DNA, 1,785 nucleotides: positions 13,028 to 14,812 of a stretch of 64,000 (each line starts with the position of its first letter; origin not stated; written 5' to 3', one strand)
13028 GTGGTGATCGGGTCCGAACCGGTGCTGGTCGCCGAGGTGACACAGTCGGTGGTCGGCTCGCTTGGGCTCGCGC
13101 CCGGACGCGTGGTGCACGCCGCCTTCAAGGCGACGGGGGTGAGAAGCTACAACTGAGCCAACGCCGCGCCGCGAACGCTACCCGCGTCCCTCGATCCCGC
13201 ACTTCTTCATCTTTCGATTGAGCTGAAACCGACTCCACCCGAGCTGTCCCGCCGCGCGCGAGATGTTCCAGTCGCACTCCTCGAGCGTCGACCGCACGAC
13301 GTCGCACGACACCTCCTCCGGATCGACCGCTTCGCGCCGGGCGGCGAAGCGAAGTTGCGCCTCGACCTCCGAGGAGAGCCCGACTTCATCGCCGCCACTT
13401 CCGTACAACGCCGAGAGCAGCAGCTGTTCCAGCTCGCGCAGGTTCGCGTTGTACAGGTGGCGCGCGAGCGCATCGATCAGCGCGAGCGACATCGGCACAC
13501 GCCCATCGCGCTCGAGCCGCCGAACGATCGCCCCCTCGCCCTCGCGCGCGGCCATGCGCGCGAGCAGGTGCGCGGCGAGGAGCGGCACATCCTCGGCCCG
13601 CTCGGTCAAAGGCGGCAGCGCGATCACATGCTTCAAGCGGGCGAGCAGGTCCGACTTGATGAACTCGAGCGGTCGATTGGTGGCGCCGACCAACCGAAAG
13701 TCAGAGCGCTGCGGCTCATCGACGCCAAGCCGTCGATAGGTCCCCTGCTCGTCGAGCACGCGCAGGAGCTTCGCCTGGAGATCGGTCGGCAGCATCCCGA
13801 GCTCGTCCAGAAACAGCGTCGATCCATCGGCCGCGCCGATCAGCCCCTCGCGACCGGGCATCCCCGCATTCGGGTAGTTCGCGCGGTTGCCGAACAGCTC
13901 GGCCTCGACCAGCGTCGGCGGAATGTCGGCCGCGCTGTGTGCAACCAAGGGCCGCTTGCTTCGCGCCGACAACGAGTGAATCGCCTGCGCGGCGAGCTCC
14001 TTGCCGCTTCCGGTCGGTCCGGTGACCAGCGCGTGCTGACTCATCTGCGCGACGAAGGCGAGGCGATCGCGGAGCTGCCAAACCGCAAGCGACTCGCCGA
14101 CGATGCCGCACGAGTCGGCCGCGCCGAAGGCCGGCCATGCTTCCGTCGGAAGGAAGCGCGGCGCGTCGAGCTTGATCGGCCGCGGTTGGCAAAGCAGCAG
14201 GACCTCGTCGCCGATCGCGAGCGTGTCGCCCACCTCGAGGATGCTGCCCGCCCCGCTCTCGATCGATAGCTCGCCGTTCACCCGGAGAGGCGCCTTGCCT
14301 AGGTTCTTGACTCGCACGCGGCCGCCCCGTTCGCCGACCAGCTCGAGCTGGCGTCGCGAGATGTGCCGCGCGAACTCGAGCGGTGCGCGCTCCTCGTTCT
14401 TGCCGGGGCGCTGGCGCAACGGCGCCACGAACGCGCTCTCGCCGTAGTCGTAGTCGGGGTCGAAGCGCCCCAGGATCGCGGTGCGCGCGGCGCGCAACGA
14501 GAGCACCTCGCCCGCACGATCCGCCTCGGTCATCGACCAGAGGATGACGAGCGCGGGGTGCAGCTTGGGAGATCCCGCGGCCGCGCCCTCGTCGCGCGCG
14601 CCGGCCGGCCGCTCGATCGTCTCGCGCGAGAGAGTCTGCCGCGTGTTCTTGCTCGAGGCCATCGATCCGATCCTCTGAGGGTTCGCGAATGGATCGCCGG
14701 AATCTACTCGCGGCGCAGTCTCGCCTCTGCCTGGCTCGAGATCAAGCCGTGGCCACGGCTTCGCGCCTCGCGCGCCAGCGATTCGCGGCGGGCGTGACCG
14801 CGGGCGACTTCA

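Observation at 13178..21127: Tandem Ser/Thr-kinase-TPR genes immediately upstream of an FHA-domain AAA+ regulator that lacks GAFTGA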

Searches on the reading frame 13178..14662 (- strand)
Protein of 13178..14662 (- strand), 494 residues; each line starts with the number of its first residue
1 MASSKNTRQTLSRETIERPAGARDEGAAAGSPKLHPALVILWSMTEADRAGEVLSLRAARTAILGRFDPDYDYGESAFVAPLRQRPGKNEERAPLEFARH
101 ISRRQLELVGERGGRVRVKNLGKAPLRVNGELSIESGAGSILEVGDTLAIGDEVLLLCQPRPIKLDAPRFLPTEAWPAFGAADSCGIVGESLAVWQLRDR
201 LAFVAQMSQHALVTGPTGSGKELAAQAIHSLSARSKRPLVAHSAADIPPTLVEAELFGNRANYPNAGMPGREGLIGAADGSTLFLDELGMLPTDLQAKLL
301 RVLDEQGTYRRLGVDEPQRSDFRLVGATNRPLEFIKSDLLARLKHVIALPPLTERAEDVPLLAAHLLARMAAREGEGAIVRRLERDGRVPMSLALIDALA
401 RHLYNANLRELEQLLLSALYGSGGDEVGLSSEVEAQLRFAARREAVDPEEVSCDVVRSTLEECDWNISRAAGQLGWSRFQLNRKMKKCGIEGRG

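Call 6: search_protein_families(library=pfam, proteins=[window:13178-14662:-], max_evalue=0.01)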
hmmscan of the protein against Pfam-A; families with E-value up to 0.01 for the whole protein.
window:13178-14662:- (494 aa): 7 families
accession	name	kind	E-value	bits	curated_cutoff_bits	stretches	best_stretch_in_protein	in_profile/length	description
PF00158.32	Sigma54_activat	-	7.4e-37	127.1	20.2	1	187-334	1-147/168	Sigma-54 interaction domain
PF14532.12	Sigma54_activ_2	-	6.5e-12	46.3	25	1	188-333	1-112/138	Sigma-54 interaction domain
PF02954.25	HTH_8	-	4.6e-11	42.7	22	1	449-487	3-41/42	Bacterial regulatory protein, Fis family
PF25601.1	AAA_lid_14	-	9.6e-07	29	27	1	354-430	2-68/87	AAA+ ATPase lid domain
PF07728.20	AAA_5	-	4.5e-06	27.2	22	1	211-343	2-135/139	AAA domain (dynein-related subfamily)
PF00004.35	AAA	-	0.00086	20.2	21.2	1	212-350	2-130/131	ATPase family associated with various cellular activities (AAA)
PF01078.27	Mg_chelatase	-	0.0019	18.1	20.3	0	204-234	17-48/207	Magnesium chelatase, subunit ChlI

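Call 7: search_protein_families(library=ncbifam, proteins=[window:13178-14662:-], max_evalue=0.01)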
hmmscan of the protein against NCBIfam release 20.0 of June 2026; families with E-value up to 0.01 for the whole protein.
window:13178-14662:- (494 aa): 28 families (the best 25 are shown)
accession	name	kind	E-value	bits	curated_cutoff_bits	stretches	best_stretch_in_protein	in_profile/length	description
NF003451.0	PRK05022.1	equivalog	2.3e-48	165.2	476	1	184-422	189-423/512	nitric oxide reductase transcriptional regulator NorR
NF038308.1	RNA_repair_RtcR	equivalog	1.5e-46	159.3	650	1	185-444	180-443/530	RNA repair transcriptional activator RtcR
TIGR01817.1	nifA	equivalog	2.3e-46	158.7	528.85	1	185-413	196-419/534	nif-specific transcriptional activator NifA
TIGR01818.1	ntrC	equivalog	9.9e-46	156.5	558.6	1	182-445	131-389/463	nitrogen regulation protein NR(I)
TIGR02329.1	propionate_PrpR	equivalog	1.9e-43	148.9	499.2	1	187-487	214-526/526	propionate catabolism operon regulatory protein PrpR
NF051870.1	NAssimRespRegNtrX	equivalog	1.2e-42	146.4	600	1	185-490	139-452/452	nitrogen assimilation response regulator NtrX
TIGR02915.1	PEP_resp_reg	equivalog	1.8e-42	145.7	502.6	1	183-490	137-444/445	PEP-CTERM-box response regulator transcription factor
TIGR02974.1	phageshock_pspF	equivalog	3.4e-42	144.9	443.55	1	187-421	1-232/336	phage shock protein operon transcriptional activator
NF011958.0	PRK15429.1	equivalog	3.2e-41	141.7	830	1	185-491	379-687/692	formate hydrogenlyase transcriptional activator FlhA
NF008469.0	PRK11361.1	equivalog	8.1e-41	140.2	714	1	187-491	145-457/461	acetoacetate metabolism transcriptional regulator AtoC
NF011953.0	PRK15424.1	equivalog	2.7e-39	135.2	703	1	186-487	220-533/538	propionate catabolism operon regulatory protein PrpR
NF007689.0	PRK10365.1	equivalog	3.8e-38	131.4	760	1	181-485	135-439/441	sigma-54-dependent response regulator transcription factor ZraR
NF011695.0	PRK15115.1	equivalog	7e-38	130.5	763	1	187-374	137-330/445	two-component system response regulator GlrR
NF041946.1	LuxO_transreg_Vib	equivalog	1.5e-37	129.5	800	1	183-419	131-363/463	quorum-sensing sigma-54 dependent transcriptional regulator LuxO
NF008176.1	PRK10923.1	equivalog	3.1e-36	124.9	620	1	184-412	137-361/469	nitrogen regulation protein NR(I)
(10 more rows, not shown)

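Call 12: find_homologous_proteins(query=window:13178-14662:-, max_evalue=1e-20)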
Query window:13178-14662:- (494 aa): 1993 proteins with E <= 1e-20 among 8000 candidates; the best 120 are listed.
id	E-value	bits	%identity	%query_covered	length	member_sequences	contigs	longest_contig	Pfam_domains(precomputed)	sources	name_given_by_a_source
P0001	0.0e+0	1081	100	100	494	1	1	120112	PF00158.33,PF25601.2,PF02954.26,PF14532.13,PF07728.21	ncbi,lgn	ncbi:MAG: sigma 54-interacting transcriptional regulator [Candidatus Eisenbacteria bacterium]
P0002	4.9e-283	957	87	100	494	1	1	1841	PF00158.33,PF25601.2,PF02954.26,PF14532.13,PF07728.21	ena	-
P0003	5.5e-213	726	69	97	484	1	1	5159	PF00158.33,PF25601.2,PF02954.26,PF14532.13,PF07728.21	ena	-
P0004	5.6e-193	660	64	98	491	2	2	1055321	PF00158.33,PF25601.2,PF02954.26,PF14532.13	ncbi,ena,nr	ncbi:MAG: sigma-54-dependent Fis family transcriptional regulator [Candidatus Eisenbacteria bacteriu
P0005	5.1e-162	558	58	93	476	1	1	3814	PF00158.33,PF25601.2,PF02954.26,PF14532.13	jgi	jgi:two-component system nitrogen regulation response regulator GlnG/two-component system response r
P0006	1.0e-156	541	55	98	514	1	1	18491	PF00158.33,PF25601.2,PF02954.26,PF14532.13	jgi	-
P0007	1.2e-151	524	56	92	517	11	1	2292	PF00158.33,PF02954.26,PF14532.13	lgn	-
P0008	1.4e-149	517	54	99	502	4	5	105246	PF00158.33,PF02954.26,PF14532.13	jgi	jgi:two-component system nitrogen regulation response regulator GlnG/two-component system response r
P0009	3.7e-148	512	54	92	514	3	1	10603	PF00158.33,PF25601.2,PF02954.26,PF14532.13,PF07728.21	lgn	-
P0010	1.6e-144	500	54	96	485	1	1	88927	PF00158.33,PF25601.2,PF02954.26,PF01078.28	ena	-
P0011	9.9e-144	498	51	98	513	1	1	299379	PF00158.33,PF25601.2,PF02954.26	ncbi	ncbi:MAG: sigma 54-interacting transcriptional regulator [bacterium]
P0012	9.1e-142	491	55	92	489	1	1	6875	PF00158.33,PF02954.26,PF14532.13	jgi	jgi:two-component system nitrogen regulation response regulator GlnG/two-component system response r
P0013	7.8e-133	462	53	97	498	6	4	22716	PF00158.33,PF02954.26,PF00004.36,PF14532.13,PF07728.21,PF01078.28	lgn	-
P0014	1.9e-132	461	51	99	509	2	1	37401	PF00158.33,PF25601.2,PF02954.26,PF14532.13,PF07728.21,PF01078.28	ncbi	ncbi:MAG: sigma 54-interacting transcriptional regulator [Candidatus Eisenbacteria bacterium]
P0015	6.9e-131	455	51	97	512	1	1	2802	PF00158.33,PF02954.26,PF00004.36,PF14532.13,PF07728.21,PF01078.28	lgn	-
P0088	2.5e-91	325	44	95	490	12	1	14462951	PF00158.33,PF25601.2,PF14532.13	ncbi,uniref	ncbi:sigma 54-interacting transcriptional regulator [Sorangium sp. So ce1182]|uniref:sigma 54-intera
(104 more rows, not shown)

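Call 16: find_encoding_contigs(protein=P0004, flank=10000, max_places=2)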
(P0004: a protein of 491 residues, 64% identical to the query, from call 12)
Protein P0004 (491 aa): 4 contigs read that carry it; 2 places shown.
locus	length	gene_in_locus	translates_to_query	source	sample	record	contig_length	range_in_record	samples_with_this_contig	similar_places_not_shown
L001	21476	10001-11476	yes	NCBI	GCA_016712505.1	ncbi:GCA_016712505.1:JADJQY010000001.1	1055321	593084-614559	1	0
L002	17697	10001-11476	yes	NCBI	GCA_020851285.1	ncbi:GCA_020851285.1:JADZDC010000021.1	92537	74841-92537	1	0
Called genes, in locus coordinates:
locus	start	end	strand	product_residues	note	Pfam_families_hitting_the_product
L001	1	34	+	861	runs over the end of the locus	-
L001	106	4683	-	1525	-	PF16656:Pur_ac_phosph_N (faint), PF00041:fn3 (weak), PF12371:TMEM131_like_N (faint), PF15780:ASH (faint), PF22073:Cep192_D4 (faint), PF22544:HYDIN_VesB_CFA65-like_Ig (weak), PF24507:Ig_CFAP65_4th (faint), PF22544:HYDIN_VesB_CFA65-like_Ig (weak)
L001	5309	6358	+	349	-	-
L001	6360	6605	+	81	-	-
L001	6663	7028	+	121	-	PF02635:DsrE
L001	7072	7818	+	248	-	PF02566:OsmC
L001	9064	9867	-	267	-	-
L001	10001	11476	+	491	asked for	PF00158:Sigma54_activat, PF14532:Sigma54_activ_2, PF25601:AAA_lid_14 (weak), PF02954:HTH_8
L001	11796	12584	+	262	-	-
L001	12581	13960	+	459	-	-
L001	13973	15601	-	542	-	-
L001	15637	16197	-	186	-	PF01323:DSBA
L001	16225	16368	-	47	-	-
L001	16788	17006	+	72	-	PF13860:FlgD_ig (weak)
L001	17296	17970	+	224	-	PF13229:Beta_helix, PF02415:Chlam_PMP (faint)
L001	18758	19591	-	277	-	PF13701:DDE_Tnp_1_4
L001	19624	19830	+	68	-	-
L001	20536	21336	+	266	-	PF13229:Beta_helix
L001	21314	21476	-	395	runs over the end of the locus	PF13489:Methyltransf_23 (faint), PF08241:Methyltransf_11, PF08242:Methyltransf_12 (weak), PF13649:Methyltransf_25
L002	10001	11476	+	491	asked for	PF00158:Sigma54_activat, PF14532:Sigma54_activ_2, PF25601:AAA_lid_14 (weak), PF02954:HTH_8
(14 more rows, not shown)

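Call 17: find_encoding_contigs(protein=P0011, flank=10000, max_places=2)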
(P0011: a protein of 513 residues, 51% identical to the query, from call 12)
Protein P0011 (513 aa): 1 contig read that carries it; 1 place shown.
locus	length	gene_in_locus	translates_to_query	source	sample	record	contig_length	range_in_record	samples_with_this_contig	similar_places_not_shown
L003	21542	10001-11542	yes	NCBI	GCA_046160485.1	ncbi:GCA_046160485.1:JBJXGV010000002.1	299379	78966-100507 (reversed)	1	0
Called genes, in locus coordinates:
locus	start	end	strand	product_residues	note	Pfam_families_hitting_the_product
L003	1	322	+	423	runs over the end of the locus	PF25919:BSH_CusB (faint), PF25984:BSH_YknX (faint), PF00364:Biotin_lipoyl (faint), PF25917:BSH_RND, PF25954:Beta-barrel_RND_2 (weak), PF25990:Beta-barrel_YknX, PF25975:CzcB_C (faint), PF25989:YknX_C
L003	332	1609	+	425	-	PF12704:MacB_PCD, PF02687:FtsX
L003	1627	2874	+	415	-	PF12704:MacB_PCD, PF02687:FtsX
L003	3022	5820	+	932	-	PF00069:Pkinase, PF07714:PK_Tyr_Ser-Thr, PF24885:TPR_NPHP3, PF13374:TPR_10, PF13424:TPR_12, PF13424:TPR_12, PF24885:TPR_NPHP3, PF13374:TPR_10, +20 more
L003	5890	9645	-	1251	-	-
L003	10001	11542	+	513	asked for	PF00158:Sigma54_activat, PF25601:AAA_lid_14 (faint), PF02954:HTH_8 (weak)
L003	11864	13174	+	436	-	-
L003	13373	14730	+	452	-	PF01527:HTH_Tnp_1, PF13384:HTH_23, PF13518:HTH_28, PF13565:HTH_32, PF00665:rve, PF13683:rve_3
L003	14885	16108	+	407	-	PF28530:DUF8426, PF07728:AAA_5, PF28529:McrB_lid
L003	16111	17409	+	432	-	PF10117:McrBC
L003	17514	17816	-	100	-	-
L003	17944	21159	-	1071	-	PF13415:Beta-prop_FBX42, PF13854:Kelch_HCF, PF24681:Kelch_KLHDC2_KLHL20_DRC7, PF24981:Beta-prop_ATRN-LZTR1, PF13415:Beta-prop_FBX42, PF24681:Kelch_KLHDC2_KLHL20_DRC7, PF13415:Beta-prop_FBX42, PF24681:Kelch_KLHDC2_KLHL20_DRC7, +11 more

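Call 18: find_encoding_contigs(protein=P0088, flank=10000, max_places=2)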
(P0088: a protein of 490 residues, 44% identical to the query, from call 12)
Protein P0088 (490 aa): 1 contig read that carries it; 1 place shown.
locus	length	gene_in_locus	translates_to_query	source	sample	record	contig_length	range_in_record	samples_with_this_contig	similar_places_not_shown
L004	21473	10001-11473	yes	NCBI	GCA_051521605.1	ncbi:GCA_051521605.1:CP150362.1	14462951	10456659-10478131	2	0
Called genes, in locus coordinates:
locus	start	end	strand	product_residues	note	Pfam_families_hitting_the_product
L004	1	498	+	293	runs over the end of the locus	PF02629:CoA_binding, PF13607:Succ_CoA_lig, PF00549:Ligase_CoA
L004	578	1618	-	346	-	PF01408:GFO_IDH_MocA, PF22725:GFO_IDH_MocA_C3, PF02894:GFO_IDH_MocA_C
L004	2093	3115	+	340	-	-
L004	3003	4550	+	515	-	-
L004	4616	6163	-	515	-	PF07396:Porin_O_P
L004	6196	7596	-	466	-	PF00206:Lyase_1, PF10415:FumaraseC_C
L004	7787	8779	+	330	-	PF00487:FA_desaturase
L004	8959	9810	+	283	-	PF00070:Pyr_redox (weak), PF02558:ApbA, PF03807:F420_oxidored (weak)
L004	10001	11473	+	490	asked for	PF00158:Sigma54_activat, PF14532:Sigma54_activ_2, PF25601:AAA_lid_14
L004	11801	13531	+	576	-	PF00656:Peptidase_C14 (faint)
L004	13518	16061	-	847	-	PF00069:Pkinase, PF07714:PK_Tyr_Ser-Thr, PF03781:FGE-sulfatase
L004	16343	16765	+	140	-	-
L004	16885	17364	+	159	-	-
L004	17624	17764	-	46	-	-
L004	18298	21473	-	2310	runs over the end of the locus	PF03534:SpvB, PF13517:FG-GAP_3 (faint), PF05593:RHS_repeat (faint), PF25023:TEN_YD-shell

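Call 20: find_related_loci(query=A1, collection=genome_contigs, flank=10000)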
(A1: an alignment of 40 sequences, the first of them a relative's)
Query A1 (494 aa) in genome_contigs; peptide patterns used: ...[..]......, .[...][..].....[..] (x = any residue, [..] = any of these).
600 stretches matched a pattern (row limit reached: there are more); 596 encode a relative of the query (tblastn E <= 1e-3); the best 80 are kept; 80 distinct loci.
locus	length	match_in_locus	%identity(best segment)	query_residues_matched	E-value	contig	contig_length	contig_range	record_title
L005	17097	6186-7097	38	187-490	2e-44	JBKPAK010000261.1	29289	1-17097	MAG: Candidatus Methylomirabilota bacterium isolate GB_HAYS_MAG_00007 GB_HAYS_000000347113, whole genome shotgun sequenc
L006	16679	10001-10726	42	187-434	3e-43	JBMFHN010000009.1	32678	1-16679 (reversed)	MAG: Terracidiphilus sp. isolate KM4311-25 NODE_9_length_32678_cov_3.349468, whole genome shotgun sequence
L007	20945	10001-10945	38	183-492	2e-43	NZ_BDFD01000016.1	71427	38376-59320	Mariprofundus micogutta strain ET2, whole genome shotgun sequence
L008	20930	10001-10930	37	187-494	6e-43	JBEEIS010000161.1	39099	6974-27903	MAG: Pseudomonadota bacterium isolate blueriver_2019_sw_WHONDRS-S19S_0024_B_bin.68 scaffold_1339123, whole genome shotgu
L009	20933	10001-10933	32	180-490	3e-42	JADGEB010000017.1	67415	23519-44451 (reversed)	MAG: Desulfuromusa sp. isolate BB25 NODE_17_length_67415_cov_9.033117, whole genome shotgun sequence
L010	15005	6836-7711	35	186-490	1e-41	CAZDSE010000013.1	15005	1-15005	MAG TPA_asm: uncultured bacterium isolate binchicken_co125_1166 genome assembly, contig: NODE_8019_length_15005_cov_3.17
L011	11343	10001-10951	35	187-494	2e-41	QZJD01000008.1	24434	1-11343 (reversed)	MAG: Desulfobulbus sp. isolate SURF_48 Ga0104751_1003062, whole genome shotgun sequence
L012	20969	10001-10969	32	181-493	5e-41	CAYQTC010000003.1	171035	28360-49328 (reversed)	MAG TPA_asm: uncultured Geobacter sp. isolate SRP302447_co3_813 genome assembly, contig: NODE_239_length_171035_cov_35.1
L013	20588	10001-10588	47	186-375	3e-41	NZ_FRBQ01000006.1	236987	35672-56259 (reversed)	Phytopseudomonas punonensis strain CECT 8089, whole genome shotgun sequence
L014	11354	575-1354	40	183-446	4e-41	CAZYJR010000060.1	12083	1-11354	MAG TPA_asm: uncultured Desulfobacterales bacterium isolate SRP141376_co2_358 genome assembly, contig: NODE_10183_length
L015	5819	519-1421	36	187-490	1e-40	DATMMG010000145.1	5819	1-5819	MAG TPA_asm: Candidatus Methylomirabilota bacterium isolate SMAG_U12817 k141_4298922, whole genome shotgun sequence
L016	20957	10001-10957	34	187-491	1e-39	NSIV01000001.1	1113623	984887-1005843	MAG: Curvibacter sp. PD_MW3 NODE_1_length_1113623_cov_55.354_ID_369608, whole genome shotgun sequence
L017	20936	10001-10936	33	183-491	5e-40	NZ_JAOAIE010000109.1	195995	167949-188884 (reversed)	MAG: Ignavibacterium album isolate SKW81 k141_1022137, whole genome shotgun sequence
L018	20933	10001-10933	36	187-490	9e-40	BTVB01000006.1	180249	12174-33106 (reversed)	MAG: Gemmatimonadota bacterium AMX-MBFR-53 DNA, sequence06, whole genome shotgun sequence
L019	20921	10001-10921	35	189-492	1e-39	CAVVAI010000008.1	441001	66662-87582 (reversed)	MAG: uncultured beta proteobacterium isolate MFD04212.bin.2.222 genome assembly, contig: contig_2769, whole genome shotg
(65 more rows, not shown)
